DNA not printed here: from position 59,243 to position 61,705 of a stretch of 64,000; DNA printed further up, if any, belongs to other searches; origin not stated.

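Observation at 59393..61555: Orphan ~700-aa PIN-like / two-TM protein in the AT-rich cargo slot next to an integrase: candidate single-gene defence or abortive-infection determinant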

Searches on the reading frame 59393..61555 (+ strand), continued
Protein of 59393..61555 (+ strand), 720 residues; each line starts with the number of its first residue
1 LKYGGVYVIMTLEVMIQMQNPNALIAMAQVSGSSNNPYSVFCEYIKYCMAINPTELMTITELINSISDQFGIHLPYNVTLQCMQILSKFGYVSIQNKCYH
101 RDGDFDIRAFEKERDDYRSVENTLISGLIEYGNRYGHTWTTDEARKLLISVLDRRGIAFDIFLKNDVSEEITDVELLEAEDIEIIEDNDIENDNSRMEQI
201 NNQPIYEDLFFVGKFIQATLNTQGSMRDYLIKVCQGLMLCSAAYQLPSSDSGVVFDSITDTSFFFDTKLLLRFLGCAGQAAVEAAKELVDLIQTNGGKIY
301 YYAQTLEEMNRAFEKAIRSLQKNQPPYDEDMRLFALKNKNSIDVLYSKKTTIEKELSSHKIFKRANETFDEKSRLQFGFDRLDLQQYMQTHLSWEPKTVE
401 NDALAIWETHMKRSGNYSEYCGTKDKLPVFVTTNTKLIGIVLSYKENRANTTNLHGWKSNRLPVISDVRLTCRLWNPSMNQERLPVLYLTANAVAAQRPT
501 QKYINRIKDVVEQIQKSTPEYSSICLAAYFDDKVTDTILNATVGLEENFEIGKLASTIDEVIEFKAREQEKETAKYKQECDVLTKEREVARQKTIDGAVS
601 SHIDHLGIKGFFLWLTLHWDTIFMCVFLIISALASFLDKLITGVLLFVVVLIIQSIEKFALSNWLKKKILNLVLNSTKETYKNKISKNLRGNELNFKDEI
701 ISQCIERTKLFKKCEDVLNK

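Call 23: fold_search(model_id=the predicted structure, library=viral)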
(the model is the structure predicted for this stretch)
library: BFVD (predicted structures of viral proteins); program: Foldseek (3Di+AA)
matches with E <= 10: 249; with E <= 0.001: 0
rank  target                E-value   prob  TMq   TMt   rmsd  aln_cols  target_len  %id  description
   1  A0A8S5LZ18            2.6e-02  0.21  0.07  0.09  30.5       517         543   12  Integrase [Siphoviridae sp. ctCsv15]
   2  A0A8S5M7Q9            6.6e-02  0.99  0.15  0.27   9.1       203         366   14  PIN like domain [Siphoviridae sp. ctPAi1]
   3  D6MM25                1.0e-01  0.09  0.08  0.09  36.8       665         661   12  Mu-class non-structural protein [Broome reovirus]
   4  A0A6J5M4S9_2          3.0e-01  0.08  0.09  0.07  24.0       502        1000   12  ART-PolyVal-like domain-containing protein [uncultured Caudovirales phage]
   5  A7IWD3                3.6e-01  0.06  0.09  0.06  42.6       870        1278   11  Uncharacterized protein B258R [Paramecium bursaria Chlorella virus NY2A]
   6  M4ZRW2                3.7e-01  0.99  0.08  0.56  11.3        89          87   18  Uncharacterized protein [Bacillus phage PM1]
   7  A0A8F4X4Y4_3          3.7e-01  0.11  0.10  0.06  24.5       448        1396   10  (no name in the UniProt tables at hand)
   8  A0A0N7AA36            4.5e-01  0.84  0.09  0.38  17.0       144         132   14  (no name in the UniProt tables at hand)
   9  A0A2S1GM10            4.7e-01  0.80  0.09  0.24  14.7       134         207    8  Transcription factor MotA, activation domain [Erwinia phage Cronus]
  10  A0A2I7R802            5.8e-01  0.23  0.08  0.22  16.8       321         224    9  (no name in the UniProt tables at hand)
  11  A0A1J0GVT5            6.0e-01  0.25  0.08  0.22  25.8       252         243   14  Uncharacterized protein [Streptomyces phage BRock]
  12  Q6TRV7                6.3e-01  0.47  0.09  0.29  13.5       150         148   14  ORF A148 [Sulfolobus virus Ragged Hills]
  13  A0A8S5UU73            6.9e-01  1.00  0.08  0.84   1.8        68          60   16  EAP30/Vps36 family protein [Siphoviridae sp. ctpyK9]
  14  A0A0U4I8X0            7.2e-01  0.99  0.07  0.50   4.4        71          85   15  (no name in the UniProt tables at hand)
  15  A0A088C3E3            7.8e-01  0.06  0.08  0.06  34.2       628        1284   11  (no name in the UniProt tables at hand)
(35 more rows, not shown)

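Call 25: find_encoding_contigs(protein=P0002, flank=10000, max_places=3)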
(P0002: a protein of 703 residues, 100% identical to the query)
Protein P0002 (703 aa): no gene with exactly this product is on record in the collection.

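Call 26: find_encoding_contigs(protein=P0003, flank=10000, max_places=3)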
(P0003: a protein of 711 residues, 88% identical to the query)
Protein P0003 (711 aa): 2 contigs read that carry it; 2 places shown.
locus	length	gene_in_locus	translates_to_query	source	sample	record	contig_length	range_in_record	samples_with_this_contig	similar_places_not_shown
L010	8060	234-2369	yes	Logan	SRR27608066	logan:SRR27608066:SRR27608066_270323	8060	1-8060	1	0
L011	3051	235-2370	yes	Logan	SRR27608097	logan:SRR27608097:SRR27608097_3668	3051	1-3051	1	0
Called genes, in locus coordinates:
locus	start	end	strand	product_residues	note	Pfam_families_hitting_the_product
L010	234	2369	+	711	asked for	-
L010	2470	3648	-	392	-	PF14659:Phage_int_SAM_3, PF22022:Phage_int_M, PF00589:Phage_integrase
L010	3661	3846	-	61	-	-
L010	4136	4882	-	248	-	-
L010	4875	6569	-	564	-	-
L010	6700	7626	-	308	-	-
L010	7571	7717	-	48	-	-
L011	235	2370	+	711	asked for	-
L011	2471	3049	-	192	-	?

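Call 30: search_protein_representatives(alignment_id=A1)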
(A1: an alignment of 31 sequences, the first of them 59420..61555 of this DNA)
Query: 31 sequences, 708 profile positions. Proteins with E-value up to 0.001 (for the whole library): 1374; up to 1e-10: 648; up to 1e-30: 117. The best 150 are listed.
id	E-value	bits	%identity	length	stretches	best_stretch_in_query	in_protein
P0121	0.0e+00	1053.0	-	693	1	1-706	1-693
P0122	0.0e+00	1050.8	-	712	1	7-707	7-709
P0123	2.3e-280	948.6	-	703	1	4-707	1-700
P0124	1.0e-269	913.4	-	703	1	1-705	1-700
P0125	1.9e-269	912.5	-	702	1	9-704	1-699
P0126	4.0e-268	908.1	-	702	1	5-707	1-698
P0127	1.7e-261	886.2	-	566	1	1-564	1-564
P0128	1.3e-256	870.1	-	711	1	1-707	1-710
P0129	1.5e-251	853.3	-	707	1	1-708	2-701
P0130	5.2e-251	851.5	-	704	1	9-706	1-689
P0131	1.2e-249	847.0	-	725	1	1-707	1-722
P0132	1.9e-243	826.5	-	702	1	1-706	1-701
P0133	1.7e-239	813.5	-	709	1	2-707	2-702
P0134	2.4e-231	786.5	-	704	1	4-704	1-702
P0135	2.4e-219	746.8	-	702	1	1-707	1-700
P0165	9.7e-81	288.7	-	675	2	196-704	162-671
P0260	5.2e-26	107.8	-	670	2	196-679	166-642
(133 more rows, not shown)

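Call 32: search_protein_families(library=pfam, alignment_id=A2, max_evalue=0.01)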
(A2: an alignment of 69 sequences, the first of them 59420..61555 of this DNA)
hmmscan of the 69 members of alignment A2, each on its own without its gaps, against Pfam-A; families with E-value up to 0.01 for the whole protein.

A. member 1, window:59420-61555:+ (711 aa): 0 families

B. families by the number of members that match (of 69 scanned): 18 families
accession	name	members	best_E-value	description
PF20990.2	DUF2207_C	5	0.00023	Predicted membrane protein (DUF2207) C-terminal domain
PF01850.27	PIN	1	2.8e-05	PIN domain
PF25105.1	DUF7813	1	0.00096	Family of unknown function (DUF7813)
PF06398.17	Pex24p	1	0.0012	Integral peroxisomal membrane peroxin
PF01230.28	HIT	1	0.0013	HIT domain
PF06687.17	SUR7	1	0.0016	SUR7/PalI family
PF21128.4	MCM4_WHD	1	0.0016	MCM4, winged helix domain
PF21100.3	MCM_C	1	0.0018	MCM protein C-terminal winged helix-turn-helix domain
PF18795.7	HSM3_N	1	0.0021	DNA mismatch repair protein HSM3, N terminal domain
PF08895.16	DUF1840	1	0.0024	Domain of unknown function (DUF1840)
PF02854.25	MIF4G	1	0.0024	MIF4G domain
PF19276.4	HD_assoc_2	1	0.0029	HD associated region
PF03006.26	HlyIII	1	0.0051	Haemolysin-III related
PF03965.22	Penicillinase_R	1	0.0057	Penicillinase repressor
PF02949.25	7tm_6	1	0.0066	7tm Odorant receptor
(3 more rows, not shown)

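Call 33: search_protein_families(library=padloc, alignment_id=A2, max_evalue=0.01)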
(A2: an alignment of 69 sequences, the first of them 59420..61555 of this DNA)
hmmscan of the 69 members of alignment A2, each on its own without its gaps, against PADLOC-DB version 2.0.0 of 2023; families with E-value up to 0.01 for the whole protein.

A. member 1, window:59420-61555:+ (711 aa): 0 families

B. families by the number of members that match (of 69 scanned): 3 families
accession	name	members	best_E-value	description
PDLC03841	LeoBC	2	0.0004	-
PDLC03922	MkoB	1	0.00054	-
PDLC04314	PDC-M02B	1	0.006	-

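Call 41: find_related_loci(query=A1, collection=genome_contigs, flank=10000)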
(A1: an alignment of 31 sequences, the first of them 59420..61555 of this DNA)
Query A1 (711 aa) in genome_contigs; peptide patterns used: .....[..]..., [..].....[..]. (x = any residue, [..] = any of these).
31 stretches matched a pattern; 10 encode a relative of the query (tblastn E <= 1e-3); 10 distinct loci.
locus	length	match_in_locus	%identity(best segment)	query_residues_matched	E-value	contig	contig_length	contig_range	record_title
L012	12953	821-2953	88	1-711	0e+0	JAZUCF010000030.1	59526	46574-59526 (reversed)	MAG: Clostridia bacterium isolate T1900045314_YK20190003.MAGScoT_cleanbin_000025 SGB_6274_k141_37021, whole genome shotg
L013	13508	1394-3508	45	1-708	0e+0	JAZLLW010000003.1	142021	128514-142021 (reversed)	MAG: Acutalibacteraceae bacterium isolate T1900044956_TA20190011.MAGScoT_cleanbin_000016 SGB_3837_k141_1475260, whole ge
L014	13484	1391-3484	47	1-702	0e+0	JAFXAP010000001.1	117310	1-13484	MAG: Clostridia bacterium isolate RGIG6241 Sheep_Rectum-2__c45731, whole genome shotgun sequence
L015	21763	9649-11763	45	1-708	0e+0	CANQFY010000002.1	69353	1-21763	MAG: uncultured Oscillospiraceae bacterium isolate Lapin-005__bin85 genome assembly, contig: Lapin-005__NODE_445_length_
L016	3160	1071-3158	46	1-699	0e+0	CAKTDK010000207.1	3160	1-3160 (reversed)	MAG: uncultured Eubacteriales bacterium isolate REFINED_METABAT215_TOP10_CONTIGS_1500_ASSEMBLY_K77_MERGED__Hadza_MoBio_h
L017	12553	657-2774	47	1-709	0e+0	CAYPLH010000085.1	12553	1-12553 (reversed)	MAG TPA_asm: uncultured Clostridiaceae bacterium isolate binchicken_co173_425 genome assembly, contig: NODE_17068_length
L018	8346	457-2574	43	1-709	0e+0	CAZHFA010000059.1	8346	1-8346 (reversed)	MAG TPA_asm: uncultured Bdellovibrionales bacterium isolate SRP192927_co10_311 genome assembly, contig: NODE_7410_length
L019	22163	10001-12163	45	1-707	0e+0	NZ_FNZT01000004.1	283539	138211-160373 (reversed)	Ruminococcus sp. YRD2003, whole genome shotgun sequence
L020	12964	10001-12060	43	1-709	0e+0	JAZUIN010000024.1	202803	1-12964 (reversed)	MAG: Lachnospiraceae bacterium isolate T1900045264_TH20190034.MAGScoT_cleanbin_000005 SGB_5846_k141_29894, whole genome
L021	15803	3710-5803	42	5-705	0e+0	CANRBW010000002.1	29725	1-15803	MAG: uncultured Oscillospiraceae bacterium isolate Lapin-028__bin46 genome assembly, contig: Lapin-028__NODE_1639_length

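Call 46: search_protein_families(library=pfam, proteins=[L012:220-615:+, L012:4700-6235:-, L012:6573-8033:+, L012:8512-9447:-, L012:9448-10560:-, L012:10574-10885:-, L012:11160-11915:+, L012:11937-12911:-, L012:8132-8395:+, L012:6255-6437:-], max_evalue=0.01)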
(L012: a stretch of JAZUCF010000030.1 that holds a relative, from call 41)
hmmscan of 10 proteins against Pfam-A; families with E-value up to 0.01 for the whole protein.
L012:220-615:+ (131 aa): 1 family
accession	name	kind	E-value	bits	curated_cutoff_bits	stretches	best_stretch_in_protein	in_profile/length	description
PF00380.25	Ribosomal_S9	-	9.7e-52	175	22.5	1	10-131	1-121/121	Ribosomal protein S9/S16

L012:4700-6235:- (511 aa): 4 families
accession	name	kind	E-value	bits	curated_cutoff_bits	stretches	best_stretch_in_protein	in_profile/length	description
PF08706.16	D5_N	-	4.1e-24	86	22.4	1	80-233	2-145/145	D5 N terminal like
PF19263.5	DUF5906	-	7.6e-10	39.9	27.6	1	262-377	2-114/114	Family of unknown function (DUF5906)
PF03288.22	Pox_D5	-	7e-07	30.1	21.4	1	440-491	3-55/86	Poxvirus D5 protein-like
PF02257.21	RFX_DNA_binding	-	0.0002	22.3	27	1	445-487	6-48/79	RFX DNA-binding domain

L012:6573-8033:+ (486 aa): 0 families

L012:8512-9447:- (311 aa): 3 families
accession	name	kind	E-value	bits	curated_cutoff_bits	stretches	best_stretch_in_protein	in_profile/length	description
PF13522.11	GATase_6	-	9.5e-14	52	27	1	68-176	11-114/130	Glutamine amidotransferase domain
PF13537.11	GATase_7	-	3.3e-09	37.2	25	1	83-181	8-102/123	Glutamine amidotransferase domain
PF13230.11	GATase_4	-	9.4e-06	25.2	23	1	1-115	1-119/272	Glutamine amidotransferases class-II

L012:9448-10560:- (370 aa): 2 families
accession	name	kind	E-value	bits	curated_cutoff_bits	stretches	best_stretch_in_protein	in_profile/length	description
PF12224.13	Amidoligase_2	-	2.3e-07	31.4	22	1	153-317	60-243/245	Putative amidoligase enzyme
PF00412.28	LIM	-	9.9e-06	26.2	22.9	0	6-35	27-56/58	LIM domain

L012:10574-10885:- (103 aa): 1 family
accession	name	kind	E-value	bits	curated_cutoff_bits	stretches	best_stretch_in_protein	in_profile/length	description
PF06124.16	DUF960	-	2e-27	96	25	1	14-102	1-94/94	Staphylococcal protein of unknown function (DUF960)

L012:11160-11915:+ (251 aa): 0 families

L012:11937-12911:- (324 aa): 1 family
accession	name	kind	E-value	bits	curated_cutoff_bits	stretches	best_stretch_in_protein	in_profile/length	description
PF01208.23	URO-D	-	3e-15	56.5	23.9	1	117-307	161-345/346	Uroporphyrinogen decarboxylase (URO-D)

L012:8132-8395:+ (87 aa): 0 families

L012:6255-6437:- (60 aa): 0 families

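Call 52: find_encoding_contigs(protein=P0023, flank=8000, max_places=3)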
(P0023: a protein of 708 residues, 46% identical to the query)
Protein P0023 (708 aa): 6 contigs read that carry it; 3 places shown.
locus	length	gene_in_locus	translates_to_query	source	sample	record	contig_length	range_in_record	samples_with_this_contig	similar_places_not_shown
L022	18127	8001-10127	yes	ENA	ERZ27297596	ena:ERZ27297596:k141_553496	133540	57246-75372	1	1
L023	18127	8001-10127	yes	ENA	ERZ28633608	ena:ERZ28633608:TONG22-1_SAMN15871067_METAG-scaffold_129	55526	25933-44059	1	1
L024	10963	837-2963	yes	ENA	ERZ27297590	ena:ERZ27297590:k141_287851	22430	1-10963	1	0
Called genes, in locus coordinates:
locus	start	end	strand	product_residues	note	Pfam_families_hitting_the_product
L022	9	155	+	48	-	PF14207:DpnD-PcfM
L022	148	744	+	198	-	PF07799:DUF1643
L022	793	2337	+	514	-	PF00239:Resolvase, PF07508:Recombinase, PF13408:Zn_ribbon_recom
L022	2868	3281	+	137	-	-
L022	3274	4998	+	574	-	PF06048:DUF927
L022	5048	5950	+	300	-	-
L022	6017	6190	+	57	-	-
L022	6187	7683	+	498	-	PF00239:Resolvase, PF07508:Recombinase, PF13408:Zn_ribbon_recom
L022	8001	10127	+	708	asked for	-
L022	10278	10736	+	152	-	PF15956:DUF4760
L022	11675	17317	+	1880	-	PF16709:SCAB-Ig (faint), PF14478:DUF4430, PF00395:SLH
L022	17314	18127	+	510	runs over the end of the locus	PF00432:Prenyltrans (faint), PF13243:SQHop_cyclase_C (weak), PF00395:SLH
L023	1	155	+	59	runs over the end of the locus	PF14207:DpnD-PcfM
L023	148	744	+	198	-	PF07799:DUF1643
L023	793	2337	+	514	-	PF00239:Resolvase, PF07508:Recombinase, PF13408:Zn_ribbon_recom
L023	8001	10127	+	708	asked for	-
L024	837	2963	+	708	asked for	-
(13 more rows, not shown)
